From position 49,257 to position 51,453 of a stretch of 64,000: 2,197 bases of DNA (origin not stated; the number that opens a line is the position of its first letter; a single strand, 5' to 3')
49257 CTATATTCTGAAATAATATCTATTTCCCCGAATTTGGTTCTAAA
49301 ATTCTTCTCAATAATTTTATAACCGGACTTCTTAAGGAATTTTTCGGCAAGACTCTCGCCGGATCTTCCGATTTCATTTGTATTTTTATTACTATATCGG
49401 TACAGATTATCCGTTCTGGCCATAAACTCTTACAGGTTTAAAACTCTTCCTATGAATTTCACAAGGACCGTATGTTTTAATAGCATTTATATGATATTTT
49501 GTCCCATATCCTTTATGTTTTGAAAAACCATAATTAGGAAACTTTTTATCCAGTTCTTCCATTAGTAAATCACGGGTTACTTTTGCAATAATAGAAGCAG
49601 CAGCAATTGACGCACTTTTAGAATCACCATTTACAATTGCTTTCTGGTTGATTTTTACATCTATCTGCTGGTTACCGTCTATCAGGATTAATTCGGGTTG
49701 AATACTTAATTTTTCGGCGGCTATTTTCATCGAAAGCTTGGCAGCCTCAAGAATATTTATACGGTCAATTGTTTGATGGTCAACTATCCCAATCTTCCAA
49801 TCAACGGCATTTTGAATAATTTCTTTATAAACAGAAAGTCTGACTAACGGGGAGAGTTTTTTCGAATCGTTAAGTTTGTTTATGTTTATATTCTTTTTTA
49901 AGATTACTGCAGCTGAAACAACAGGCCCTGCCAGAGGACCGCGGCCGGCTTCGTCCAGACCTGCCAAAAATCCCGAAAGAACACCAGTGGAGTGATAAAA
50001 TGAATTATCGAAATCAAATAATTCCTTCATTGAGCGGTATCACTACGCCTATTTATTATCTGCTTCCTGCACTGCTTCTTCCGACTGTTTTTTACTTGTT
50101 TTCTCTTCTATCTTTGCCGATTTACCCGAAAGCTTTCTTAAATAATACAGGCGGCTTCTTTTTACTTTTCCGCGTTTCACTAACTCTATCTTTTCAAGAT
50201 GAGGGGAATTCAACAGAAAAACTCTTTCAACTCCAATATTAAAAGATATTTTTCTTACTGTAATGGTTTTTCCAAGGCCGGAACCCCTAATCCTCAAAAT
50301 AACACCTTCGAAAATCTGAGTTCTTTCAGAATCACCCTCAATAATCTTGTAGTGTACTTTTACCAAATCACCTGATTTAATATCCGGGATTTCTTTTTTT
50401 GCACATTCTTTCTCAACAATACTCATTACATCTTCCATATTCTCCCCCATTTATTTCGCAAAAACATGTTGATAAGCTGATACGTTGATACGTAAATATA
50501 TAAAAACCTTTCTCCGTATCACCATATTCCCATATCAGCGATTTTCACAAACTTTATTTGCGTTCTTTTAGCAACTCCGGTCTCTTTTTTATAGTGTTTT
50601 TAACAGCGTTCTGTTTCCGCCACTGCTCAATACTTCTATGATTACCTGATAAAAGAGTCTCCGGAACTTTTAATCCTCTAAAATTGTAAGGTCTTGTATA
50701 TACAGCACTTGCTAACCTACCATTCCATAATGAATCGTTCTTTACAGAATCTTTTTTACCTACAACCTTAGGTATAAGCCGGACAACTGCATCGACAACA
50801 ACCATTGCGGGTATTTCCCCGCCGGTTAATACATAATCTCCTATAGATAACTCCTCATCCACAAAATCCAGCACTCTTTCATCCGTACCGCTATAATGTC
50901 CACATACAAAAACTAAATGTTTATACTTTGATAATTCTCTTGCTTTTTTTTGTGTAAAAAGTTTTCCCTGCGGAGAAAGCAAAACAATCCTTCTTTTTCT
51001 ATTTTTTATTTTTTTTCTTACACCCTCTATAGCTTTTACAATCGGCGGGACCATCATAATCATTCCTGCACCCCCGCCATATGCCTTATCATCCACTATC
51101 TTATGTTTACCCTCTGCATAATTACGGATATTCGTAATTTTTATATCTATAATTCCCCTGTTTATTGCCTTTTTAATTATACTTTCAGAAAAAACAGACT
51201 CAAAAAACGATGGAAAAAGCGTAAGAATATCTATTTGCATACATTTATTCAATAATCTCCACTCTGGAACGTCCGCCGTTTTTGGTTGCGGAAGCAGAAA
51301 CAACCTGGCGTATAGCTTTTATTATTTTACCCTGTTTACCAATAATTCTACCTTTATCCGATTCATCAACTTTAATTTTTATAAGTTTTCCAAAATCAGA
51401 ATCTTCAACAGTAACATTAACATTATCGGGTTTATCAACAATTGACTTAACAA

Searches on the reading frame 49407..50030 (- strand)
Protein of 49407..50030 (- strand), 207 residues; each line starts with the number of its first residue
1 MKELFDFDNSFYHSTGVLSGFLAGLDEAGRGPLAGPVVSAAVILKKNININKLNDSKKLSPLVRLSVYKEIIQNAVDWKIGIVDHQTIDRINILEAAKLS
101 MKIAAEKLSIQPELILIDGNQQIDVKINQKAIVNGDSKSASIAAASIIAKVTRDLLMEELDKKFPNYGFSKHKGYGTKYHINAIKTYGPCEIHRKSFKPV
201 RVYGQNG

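Call 56: search_protein_families(library=ncbifam, proteins=[window:49407-50030:-], max_evalue=0.00001)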
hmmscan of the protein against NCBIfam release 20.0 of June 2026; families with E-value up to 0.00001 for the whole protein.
window:49407-50030:- (207 aa): 9 families
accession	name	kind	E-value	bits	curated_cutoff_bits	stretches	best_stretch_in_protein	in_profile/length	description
NF000594.1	PRK00015.1-1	equivalog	8.7e-84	281.1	243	1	2-201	54-249/251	ribonuclease HII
NF000595.1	PRK00015.1-3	equivalog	5.7e-73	244.9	167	1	21-201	3-185/188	ribonuclease HII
NF000596.1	PRK00015.1-4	equivalog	2.2e-71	239.5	251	1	22-202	2-182/186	ribonuclease HII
NF010537.0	PRK13925.1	equivalog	5.7e-64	215.4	252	1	20-199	10-194/200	ribonuclease HII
NF000598.1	PRK00015.2-2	equivalog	2.3e-56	190.7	273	1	21-199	21-202/203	ribonuclease HII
NF010538.0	PRK13926.1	equivalog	1.9e-54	185.1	285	1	21-202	23-203/213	ribonuclease HII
NF000600.1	PRK00015.2-4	equivalog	5.8e-45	153.5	364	1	20-201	28-211/212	ribonuclease HII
NF011119.0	PRK14550.1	equivalog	1.6e-27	96.9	350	1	23-198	3-186/204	ribonuclease HII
TIGR00729.1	TIGR00729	equivalog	6.8e-22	78.5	123.3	1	23-168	2-168/207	ribonuclease HII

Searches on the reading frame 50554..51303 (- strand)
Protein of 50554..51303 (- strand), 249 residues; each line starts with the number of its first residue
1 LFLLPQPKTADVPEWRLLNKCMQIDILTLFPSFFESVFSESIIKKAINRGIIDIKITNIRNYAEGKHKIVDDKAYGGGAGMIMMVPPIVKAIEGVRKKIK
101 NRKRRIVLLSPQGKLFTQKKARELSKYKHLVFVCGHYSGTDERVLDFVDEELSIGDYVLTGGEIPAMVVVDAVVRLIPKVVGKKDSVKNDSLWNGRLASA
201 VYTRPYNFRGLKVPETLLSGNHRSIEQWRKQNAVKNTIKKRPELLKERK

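Call 56: search_protein_families(library=ncbifam, proteins=[window:50554-51303:-], max_evalue=0.00001)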
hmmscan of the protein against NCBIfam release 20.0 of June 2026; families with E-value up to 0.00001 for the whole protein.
window:50554-51303:- (249 aa): 2 families
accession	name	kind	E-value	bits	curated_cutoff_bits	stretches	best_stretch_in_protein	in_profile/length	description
NF000648.1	PRK00026.1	equivalog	1.2e-89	299.2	220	1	22-245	1-221/221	tRNA (guanosine(37)-N1)-methyltransferase TrmD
TIGR00088.1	trmD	equivalog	3e-87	291.7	195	1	22-247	1-223/233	tRNA (guanosine(37)-N1)-methyltransferase TrmD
